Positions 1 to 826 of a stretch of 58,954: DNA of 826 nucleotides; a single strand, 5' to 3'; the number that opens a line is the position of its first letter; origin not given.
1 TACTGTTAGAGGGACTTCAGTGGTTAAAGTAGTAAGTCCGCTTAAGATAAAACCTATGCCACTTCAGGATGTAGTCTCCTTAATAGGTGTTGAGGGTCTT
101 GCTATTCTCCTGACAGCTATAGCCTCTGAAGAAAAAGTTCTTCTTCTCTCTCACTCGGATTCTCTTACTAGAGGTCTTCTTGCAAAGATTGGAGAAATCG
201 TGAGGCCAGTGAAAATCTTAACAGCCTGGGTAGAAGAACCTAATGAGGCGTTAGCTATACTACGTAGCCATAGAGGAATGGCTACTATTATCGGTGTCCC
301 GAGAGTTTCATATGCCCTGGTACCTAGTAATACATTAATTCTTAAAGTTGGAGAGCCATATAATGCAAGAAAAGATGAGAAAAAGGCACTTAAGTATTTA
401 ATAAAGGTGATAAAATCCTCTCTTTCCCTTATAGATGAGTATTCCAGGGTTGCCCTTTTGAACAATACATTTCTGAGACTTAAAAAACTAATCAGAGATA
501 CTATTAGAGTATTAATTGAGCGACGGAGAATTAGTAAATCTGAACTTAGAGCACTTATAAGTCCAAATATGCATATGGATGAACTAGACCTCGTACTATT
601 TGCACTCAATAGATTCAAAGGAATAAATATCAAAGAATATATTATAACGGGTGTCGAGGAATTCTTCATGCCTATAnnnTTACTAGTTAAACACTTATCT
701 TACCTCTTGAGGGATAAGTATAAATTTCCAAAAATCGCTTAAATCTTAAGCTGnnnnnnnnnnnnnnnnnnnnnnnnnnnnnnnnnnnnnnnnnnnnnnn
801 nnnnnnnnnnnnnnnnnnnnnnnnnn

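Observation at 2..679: DENN-domain-like protein in an archaeon (truncated at the window edge)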

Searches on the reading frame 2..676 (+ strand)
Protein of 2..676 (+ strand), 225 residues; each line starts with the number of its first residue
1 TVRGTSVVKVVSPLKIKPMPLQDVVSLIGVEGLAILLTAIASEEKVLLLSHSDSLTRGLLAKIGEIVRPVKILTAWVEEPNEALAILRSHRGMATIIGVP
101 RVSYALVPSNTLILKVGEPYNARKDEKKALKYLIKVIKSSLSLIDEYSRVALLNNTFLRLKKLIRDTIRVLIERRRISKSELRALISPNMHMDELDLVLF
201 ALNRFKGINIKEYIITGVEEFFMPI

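Call 4: search_protein_families(library=pfam, proteins=[window:2-676:+], max_evalue=10)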
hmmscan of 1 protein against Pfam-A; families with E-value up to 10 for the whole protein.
window:2-676:+ (225 aa): 1 family
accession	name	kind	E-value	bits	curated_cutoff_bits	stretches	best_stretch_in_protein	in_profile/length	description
PF25214.1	HVO_B0008_N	-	0.086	13.1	27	1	77-91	13-27/38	HVO_B0008 N-terminal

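Call 5: search_protein_families(library=ncbifam, proteins=[window:2-676:+], max_evalue=10)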
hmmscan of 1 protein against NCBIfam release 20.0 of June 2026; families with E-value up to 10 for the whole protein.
window:2-676:+ (225 aa): 1 family
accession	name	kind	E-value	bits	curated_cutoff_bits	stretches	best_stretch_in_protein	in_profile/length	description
NF046044.1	PnpS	equivalog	0.022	13.8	400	1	115-189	42-116/390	two-component system histidine kinase PnpS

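Call 6: search_solved_structures(query=window:2-676:+, max_evalue=10)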
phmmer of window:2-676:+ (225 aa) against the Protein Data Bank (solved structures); distinct sequences matched with E-value up to 10: 2.
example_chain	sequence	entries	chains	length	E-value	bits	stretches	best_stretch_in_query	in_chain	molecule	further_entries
3a4t_A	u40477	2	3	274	0.34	13.7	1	192-224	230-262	Putative methyltransferase MJ0026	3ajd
6nu2_8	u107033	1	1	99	0.84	12.4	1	146-195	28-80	39S ribosomal protein L40, mitochondrial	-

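Call 7: find_homologous_proteins(query=window:2-676:+, max_evalue=0.001)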
Query window:2-676:+ (225 aa): 1 proteins with E <= 0.001 among 646 candidates.
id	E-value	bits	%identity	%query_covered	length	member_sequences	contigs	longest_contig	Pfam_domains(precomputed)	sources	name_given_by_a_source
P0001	4.9e-132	456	99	100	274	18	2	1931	-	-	-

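Call 9: find_encoding_contigs(protein=P0001, flank=10000, max_places=10)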
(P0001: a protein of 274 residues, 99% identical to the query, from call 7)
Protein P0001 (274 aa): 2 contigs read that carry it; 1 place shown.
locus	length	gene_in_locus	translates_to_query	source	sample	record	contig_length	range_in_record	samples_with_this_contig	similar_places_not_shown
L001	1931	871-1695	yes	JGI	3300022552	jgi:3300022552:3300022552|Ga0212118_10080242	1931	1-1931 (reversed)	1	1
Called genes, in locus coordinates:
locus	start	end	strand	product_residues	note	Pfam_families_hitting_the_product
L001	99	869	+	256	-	-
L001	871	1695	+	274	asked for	-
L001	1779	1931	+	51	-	?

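Call 17: search_protein_families(library=pfam, proteins=[P0001, L001:99-866:+], max_evalue=0.01)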
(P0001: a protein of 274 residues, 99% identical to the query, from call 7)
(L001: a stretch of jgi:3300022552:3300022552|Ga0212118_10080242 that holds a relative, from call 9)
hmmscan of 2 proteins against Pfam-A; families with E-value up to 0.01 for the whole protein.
P0001 (274 aa): 1 family
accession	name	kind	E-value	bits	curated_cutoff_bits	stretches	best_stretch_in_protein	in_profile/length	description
PF25214.1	HVO_B0008_N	-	0.0018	18.5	27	0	126-140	13-27/38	HVO_B0008 N-terminal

L001:99-866:+ (256 aa): 0 families

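Call 18: predict_structure(protein=P0001)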
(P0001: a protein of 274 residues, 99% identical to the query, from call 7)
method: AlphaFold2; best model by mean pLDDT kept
length: 274 residues; sequences in the alignment: 1
mean_pLDDT: 35.3   pTM: 0.24
mean pLDDT of the five models: 35.3, 34.6, 34.5, 34.5, 32.9
residues with pLDDT >= 90: 0; 70-90: 0; 50-70: 0; < 50: 274
segments of 3 or more residues with pLDDT < 50: 1-274
pLDDT, mean of each block of 10 residues (from residue 1): 29 35 34 36 37 36 30 36 38 30 36 36 31 31 29 27 30 41 43 37 40 46 46 38 36 34 32 31
secondary structure, 60 per line:
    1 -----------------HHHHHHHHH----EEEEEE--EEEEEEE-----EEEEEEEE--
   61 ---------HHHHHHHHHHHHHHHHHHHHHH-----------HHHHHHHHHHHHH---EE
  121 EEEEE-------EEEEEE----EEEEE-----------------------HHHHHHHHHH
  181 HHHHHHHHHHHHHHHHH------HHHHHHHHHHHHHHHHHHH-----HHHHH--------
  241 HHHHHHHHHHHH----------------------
elements in order: H18-26 E31-36 E39-45 E51-58 H70-91 H103-115 E119-125 E133-138 E143-147 H171-197 H204-222 H228-232 H241-252

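Call 19: search_protein_representatives(protein=P0001)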
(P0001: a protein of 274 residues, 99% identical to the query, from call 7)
Query: 274 residues. Proteins with E-value up to 0.001 (for the whole library): 32; up to 1e-10: 14; up to 1e-30: 7. The best 32 are listed.
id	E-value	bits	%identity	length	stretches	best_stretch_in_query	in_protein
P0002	2.7e-46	174.5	39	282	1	2-273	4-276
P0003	2.1e-41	158.4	36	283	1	2-258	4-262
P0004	6.8e-40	153.5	37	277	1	2-271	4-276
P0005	8.5e-38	146.6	95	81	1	197-274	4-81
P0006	1.0e-35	139.8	36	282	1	2-270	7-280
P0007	6.0e-35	137.3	34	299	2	62-271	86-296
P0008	6.9e-33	130.5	40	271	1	2-255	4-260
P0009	8.2e-29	117.2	32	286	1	2-269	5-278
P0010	7.5e-27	110.8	32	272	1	2-271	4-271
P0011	6.9e-23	97.8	44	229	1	2-136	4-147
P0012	1.7e-15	73.5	31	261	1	17-271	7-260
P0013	5.0e-14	68.8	53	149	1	2-76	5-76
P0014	7.1e-13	65.0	48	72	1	1-61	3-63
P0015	9.5e-12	61.3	30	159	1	153-272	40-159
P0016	1.9e-08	50.4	47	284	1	2-67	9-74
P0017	5.8e-08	48.9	46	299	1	2-57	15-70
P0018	9.9e-08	48.1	39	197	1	3-66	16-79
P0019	1.6e-07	47.5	44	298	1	3-57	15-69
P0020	2.9e-07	46.6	31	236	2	1-112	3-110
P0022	9.6e-06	41.6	37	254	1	2-91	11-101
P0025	2.8e-05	40.1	41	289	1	3-58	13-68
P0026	7.1e-05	38.8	43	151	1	2-69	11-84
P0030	2.7e-04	36.8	32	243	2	3-95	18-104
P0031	2.8e-04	36.8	43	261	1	1-61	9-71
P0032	8.6e-04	35.2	29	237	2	2-96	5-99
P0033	1.0e-03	35.0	42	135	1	2-60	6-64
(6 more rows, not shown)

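Call 22: search_protein_families(library=pfam, proteins=[P0016, P0017, P0018, P0019, P0020, P0022, P0025, P0030, P0031, P0032], max_evalue=0.01)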
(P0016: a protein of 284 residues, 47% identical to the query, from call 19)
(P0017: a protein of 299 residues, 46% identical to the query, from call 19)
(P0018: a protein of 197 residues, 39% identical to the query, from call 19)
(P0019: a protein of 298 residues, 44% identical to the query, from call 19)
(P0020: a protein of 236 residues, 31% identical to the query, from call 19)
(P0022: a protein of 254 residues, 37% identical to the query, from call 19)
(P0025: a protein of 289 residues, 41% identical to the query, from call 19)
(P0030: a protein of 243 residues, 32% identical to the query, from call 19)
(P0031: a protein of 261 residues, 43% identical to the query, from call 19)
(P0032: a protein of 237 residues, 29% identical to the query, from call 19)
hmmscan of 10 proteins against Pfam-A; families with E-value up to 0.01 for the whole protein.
P0016 (284 aa): 0 families

P0017 (299 aa): 0 families

P0018 (197 aa): 0 families

P0019 (298 aa): 1 family
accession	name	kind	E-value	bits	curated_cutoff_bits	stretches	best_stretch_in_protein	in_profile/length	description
PF08274.17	Zn_Ribbon_YjdM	-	0.0019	18.6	30.8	1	16-56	4-22/30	PhnA Zinc-Ribbon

P0020 (236 aa): 1 family
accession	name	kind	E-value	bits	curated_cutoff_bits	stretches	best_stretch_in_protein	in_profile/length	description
PF14353.12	CpXC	-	0.0097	16.3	25.4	0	3-28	36-61/121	CpXC protein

P0022 (254 aa): 0 families

P0025 (289 aa): 0 families

P0030 (243 aa): 0 families

P0031 (261 aa): 0 families

P0032 (237 aa): 0 families

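Call 23: search_protein_families(library=pfam, alignment_id=A1, max_evalue=1)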
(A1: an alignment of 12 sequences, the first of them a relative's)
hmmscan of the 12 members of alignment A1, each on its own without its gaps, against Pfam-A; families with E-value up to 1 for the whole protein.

A. member 1, P0001 (274 aa): 1 family
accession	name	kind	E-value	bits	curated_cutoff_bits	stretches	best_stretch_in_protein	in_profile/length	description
PF25214.1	HVO_B0008_N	-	0.0018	18.5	27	1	126-140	13-27/38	HVO_B0008 N-terminal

B. families by the number of members that match (of 12 scanned): 11 families
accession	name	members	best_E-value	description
PF02141.26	DENN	2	0.012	DENN (AEX-3) domain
PF00590.25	TP_methylase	2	0.04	Tetrapyrrole (Corrin/Porphyrin) Methylases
PF08271.17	Zn_Ribbon_TF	2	0.15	TFIIB zinc-binding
PF25214.1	HVO_B0008_N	1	0.0018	HVO_B0008 N-terminal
PF04355.18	BamE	1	0.011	Outer membrane protein assembly factor BamE domain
PF19187.6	HTH_PafC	1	0.035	PafC helix-turn-helix domain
PF20669.3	Exo70_N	1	0.057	Exocyst complex component Exo70 N-terminal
PF20576.3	HEWD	1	0.077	HEWD domain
PF10279.14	Latarcin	1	0.092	Latarcin precursor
PF17388.7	GP24_25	1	0.11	Mycobacteriophage tail assembly protein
PF22234.2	Rv2466c-like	1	0.25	Mycothiol-dependent nitroreductase Rv2466c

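Call 24: search_solved_structures(query=A1, max_evalue=10)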
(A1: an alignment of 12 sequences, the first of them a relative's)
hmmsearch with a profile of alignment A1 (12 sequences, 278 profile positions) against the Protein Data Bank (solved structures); distinct sequences matched with E-value up to 10: 7.
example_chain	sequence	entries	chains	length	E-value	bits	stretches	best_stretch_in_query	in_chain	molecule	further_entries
8fy3_B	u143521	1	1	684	0.28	13.9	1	182-240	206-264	CCR4-NOT transcription complex subunit 10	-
8bfi_B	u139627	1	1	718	0.31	13.7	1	182-240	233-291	CCR4-NOT transcription complex subunit 10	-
8fy4_B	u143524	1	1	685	0.55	12.9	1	182-240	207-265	CCR4-NOT transcription complex subunit 10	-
4yy5_A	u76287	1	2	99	1.5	11.5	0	179-210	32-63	dTor_3x33L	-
4yy2_A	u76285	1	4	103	1.5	11.5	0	174-210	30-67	dTor_3x33L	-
6tug_A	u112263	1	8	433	2.9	10.6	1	145-244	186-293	CRISPR system endoribonuclease Csm6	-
4hb1_A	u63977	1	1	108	5.2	9.8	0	182-228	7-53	DHP1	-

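Call 25: search_protein_families(library=pfam, proteins=[P0002, P0003, P0004, P0006, P0007, P0008, P0009, P0010, P0012, P0011], max_evalue=1)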
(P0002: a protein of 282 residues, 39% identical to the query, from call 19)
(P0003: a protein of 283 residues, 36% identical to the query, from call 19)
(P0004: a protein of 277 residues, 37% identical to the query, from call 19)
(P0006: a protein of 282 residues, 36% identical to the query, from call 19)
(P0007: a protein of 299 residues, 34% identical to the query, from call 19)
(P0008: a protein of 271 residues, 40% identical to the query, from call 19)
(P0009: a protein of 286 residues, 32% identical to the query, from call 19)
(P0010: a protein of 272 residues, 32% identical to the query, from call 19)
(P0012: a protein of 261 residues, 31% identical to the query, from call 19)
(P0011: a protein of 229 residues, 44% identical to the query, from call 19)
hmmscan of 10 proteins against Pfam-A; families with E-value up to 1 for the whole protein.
P0002 (282 aa): 0 families

P0003 (283 aa): 2 families
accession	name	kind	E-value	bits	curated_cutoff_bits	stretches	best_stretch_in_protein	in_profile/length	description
PF02141.26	DENN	-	0.056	13.8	23.4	1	64-170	78-184/186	DENN (AEX-3) domain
PF00590.25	TP_methylase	-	0.072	13.5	27.8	1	73-133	131-197/212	Tetrapyrrole (Corrin/Porphyrin) Methylases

P0004 (277 aa): 2 families
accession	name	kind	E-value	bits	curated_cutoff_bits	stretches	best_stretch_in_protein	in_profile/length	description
PF20669.3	Exo70_N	-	0.057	14.1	23.9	1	178-227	24-75/83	Exocyst complex component Exo70 N-terminal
PF17388.7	GP24_25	-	0.11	13.3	27.4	1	168-242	31-103/124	Mycobacteriophage tail assembly protein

P0006 (282 aa): 1 family
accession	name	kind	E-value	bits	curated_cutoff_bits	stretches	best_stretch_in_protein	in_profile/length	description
PF04355.18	BamE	-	0.011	15.9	23.2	0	69-86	9-26/71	Outer membrane protein assembly factor BamE domain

P0007 (299 aa): 1 family
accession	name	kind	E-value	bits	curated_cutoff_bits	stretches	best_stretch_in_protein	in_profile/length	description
PF02141.26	DENN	-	0.012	16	23.4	1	85-144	79-135/186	DENN (AEX-3) domain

P0008 (271 aa): 2 families
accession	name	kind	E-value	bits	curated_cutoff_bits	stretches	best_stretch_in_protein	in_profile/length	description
PF08271.17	Zn_Ribbon_TF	-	0.15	12.1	29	1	6-27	21-42/43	TFIIB zinc-binding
PF22234.2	Rv2466c-like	-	0.25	11.9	27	1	151-226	55-130/180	Mycothiol-dependent nitroreductase Rv2466c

P0009 (286 aa): 1 family
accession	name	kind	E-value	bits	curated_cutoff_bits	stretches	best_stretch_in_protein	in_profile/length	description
PF10279.14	Latarcin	-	0.092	13.5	25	1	183-225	18-60/64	Latarcin precursor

P0010 (272 aa): 1 family
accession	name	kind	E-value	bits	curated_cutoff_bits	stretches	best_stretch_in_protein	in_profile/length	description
PF08271.17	Zn_Ribbon_TF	-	0.23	11.5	29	1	6-23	21-38/43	TFIIB zinc-binding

P0012 (261 aa): 1 family
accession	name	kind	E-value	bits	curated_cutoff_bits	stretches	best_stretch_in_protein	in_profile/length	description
PF00590.25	TP_methylase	-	0.04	14.3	27.8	1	50-125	117-197/212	Tetrapyrrole (Corrin/Porphyrin) Methylases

P0011 (229 aa): 1 family
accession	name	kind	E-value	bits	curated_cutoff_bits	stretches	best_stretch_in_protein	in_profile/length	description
PF20576.3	HEWD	-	0.077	13.2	27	1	6-31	12-37/61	HEWD domain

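Call 26: find_homologous_proteins(query=A1, max_evalue=0.01)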
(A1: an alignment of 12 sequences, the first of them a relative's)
Query A1 (12 sequences) (274 aa, profile of the alignment): 4 proteins with E <= 0.01 among 8000 candidates.
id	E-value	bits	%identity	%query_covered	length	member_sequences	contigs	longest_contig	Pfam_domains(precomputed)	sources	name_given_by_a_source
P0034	7.0e-105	369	39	100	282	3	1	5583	-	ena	-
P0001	2.2e-97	344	100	100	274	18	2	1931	-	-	-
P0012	1.3e-88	315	28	92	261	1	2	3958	-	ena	-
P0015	9.3e-48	181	31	47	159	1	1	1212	-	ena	-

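Call 30: find_related_loci(query=P0001, collection=genome_contigs, flank=10000)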
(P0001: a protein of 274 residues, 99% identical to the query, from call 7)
Query P0001 (274 aa) in genome_contigs; peptide patterns used: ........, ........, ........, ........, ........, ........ (x = any residue, [..] = any of these).
188 stretches matched a pattern, but none encodes a relative of the query by tblastn (E <= 1e-3).

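Call 31: find_encoding_contigs(protein=P0034, flank=10000)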
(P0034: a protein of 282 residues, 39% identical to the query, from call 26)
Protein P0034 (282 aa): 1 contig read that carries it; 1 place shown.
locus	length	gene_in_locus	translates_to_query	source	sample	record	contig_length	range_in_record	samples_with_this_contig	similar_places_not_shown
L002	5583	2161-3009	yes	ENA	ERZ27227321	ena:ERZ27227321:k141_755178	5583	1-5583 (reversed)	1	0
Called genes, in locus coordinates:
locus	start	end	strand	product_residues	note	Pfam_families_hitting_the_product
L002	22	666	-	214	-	PF09754:PAC2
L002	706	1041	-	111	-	-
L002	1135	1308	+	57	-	-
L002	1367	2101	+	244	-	PF23023:Anti-Pycsar_Apyc1 (faint), PF00753:Lactamase_B, PF12706:Lactamase_B_2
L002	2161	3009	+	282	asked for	-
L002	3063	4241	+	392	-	PF01041:DegT_DnrJ_EryC1 (weak), PF00155:Aminotran_1_2, PF00266:Aminotran_5, PF05889:SepSecS, PF00282:Pyridoxal_deC (weak)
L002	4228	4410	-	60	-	-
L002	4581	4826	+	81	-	-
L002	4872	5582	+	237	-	?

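Call 32: find_encoding_contigs(protein=P0012, flank=10000)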
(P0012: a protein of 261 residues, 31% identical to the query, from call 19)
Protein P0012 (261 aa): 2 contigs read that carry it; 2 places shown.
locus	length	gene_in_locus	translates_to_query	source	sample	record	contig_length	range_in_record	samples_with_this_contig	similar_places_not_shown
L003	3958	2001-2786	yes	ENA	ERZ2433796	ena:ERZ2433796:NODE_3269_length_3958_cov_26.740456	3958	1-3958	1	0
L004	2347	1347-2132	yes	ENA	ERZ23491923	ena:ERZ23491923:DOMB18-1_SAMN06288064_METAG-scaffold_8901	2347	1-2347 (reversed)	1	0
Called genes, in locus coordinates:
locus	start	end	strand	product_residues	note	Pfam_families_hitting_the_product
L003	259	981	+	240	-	PF23023:Anti-Pycsar_Apyc1 (faint), PF00753:Lactamase_B, PF12706:Lactamase_B_2 (weak)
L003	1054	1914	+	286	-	-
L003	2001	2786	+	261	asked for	-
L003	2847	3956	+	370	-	?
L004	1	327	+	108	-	?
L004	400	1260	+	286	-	-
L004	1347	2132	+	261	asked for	-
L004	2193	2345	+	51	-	?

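Call 33: find_encoding_contigs(protein=P0002, flank=10000)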
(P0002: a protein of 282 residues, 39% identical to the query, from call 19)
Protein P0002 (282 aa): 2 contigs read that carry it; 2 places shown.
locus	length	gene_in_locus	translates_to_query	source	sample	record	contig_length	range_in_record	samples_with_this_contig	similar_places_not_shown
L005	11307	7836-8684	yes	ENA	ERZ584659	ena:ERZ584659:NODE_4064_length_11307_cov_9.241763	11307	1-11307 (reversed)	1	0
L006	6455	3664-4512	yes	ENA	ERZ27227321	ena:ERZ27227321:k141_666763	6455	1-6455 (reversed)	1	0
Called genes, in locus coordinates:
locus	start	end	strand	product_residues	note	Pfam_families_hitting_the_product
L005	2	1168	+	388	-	?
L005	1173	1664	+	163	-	-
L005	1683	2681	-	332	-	PF00294:PfkB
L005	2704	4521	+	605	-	PF13522:GATase_6, PF13537:GATase_7, PF01380:SIS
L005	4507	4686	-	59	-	PF10133:CooT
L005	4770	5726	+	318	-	-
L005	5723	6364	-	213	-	PF09754:PAC2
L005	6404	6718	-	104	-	-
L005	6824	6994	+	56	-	-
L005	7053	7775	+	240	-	PF00753:Lactamase_B, PF12706:Lactamase_B_2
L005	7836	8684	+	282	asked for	-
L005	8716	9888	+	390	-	PF00155:Aminotran_1_2, PF01041:DegT_DnrJ_EryC1 (weak), PF00266:Aminotran_5, PF05889:SepSecS, PF00282:Pyridoxal_deC (weak)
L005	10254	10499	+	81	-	-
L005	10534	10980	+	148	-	PF01909:NTP_transf_2, PF18765:Polbeta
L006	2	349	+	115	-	?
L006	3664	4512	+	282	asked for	-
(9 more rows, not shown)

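Call 34: predict_structure(alignment_id=A2)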
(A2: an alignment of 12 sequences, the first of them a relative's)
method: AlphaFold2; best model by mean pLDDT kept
length: 274 residues; sequences in the alignment: 12
mean_pLDDT: 89.0   pTM: 0.73
mean pLDDT of the five models: 89.0, 88.4, 87.9, 86.6, 85.2
residues with pLDDT >= 90: 157; 70-90: 100; 50-70: 12; < 50: 5
segments of 3 or more residues with pLDDT < 50: 60-63
pLDDT, mean of each block of 10 residues (from residue 1): 89 90 88 81 90 76 71 97 98 94 90 91 86 83 87 85 95 96 98 94 97 95 87 93 96 92 75 58
secondary structure, 60 per line:
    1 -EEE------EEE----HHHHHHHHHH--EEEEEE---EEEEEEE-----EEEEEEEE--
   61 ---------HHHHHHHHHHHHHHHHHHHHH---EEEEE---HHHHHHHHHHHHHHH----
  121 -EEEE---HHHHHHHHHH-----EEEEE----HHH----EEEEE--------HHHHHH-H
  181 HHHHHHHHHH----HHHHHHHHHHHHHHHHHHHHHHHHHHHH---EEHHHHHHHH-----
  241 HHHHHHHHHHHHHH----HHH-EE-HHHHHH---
elements in order: E2-4 E11-13 H18-27 E30-35 E39-45 E51-58 H70-90 E94-98 H102-116 E122-125 H129-138 E144-148 E160-164 H173-178 H180-190 H195-222 H228-235 H241-254 H266-271
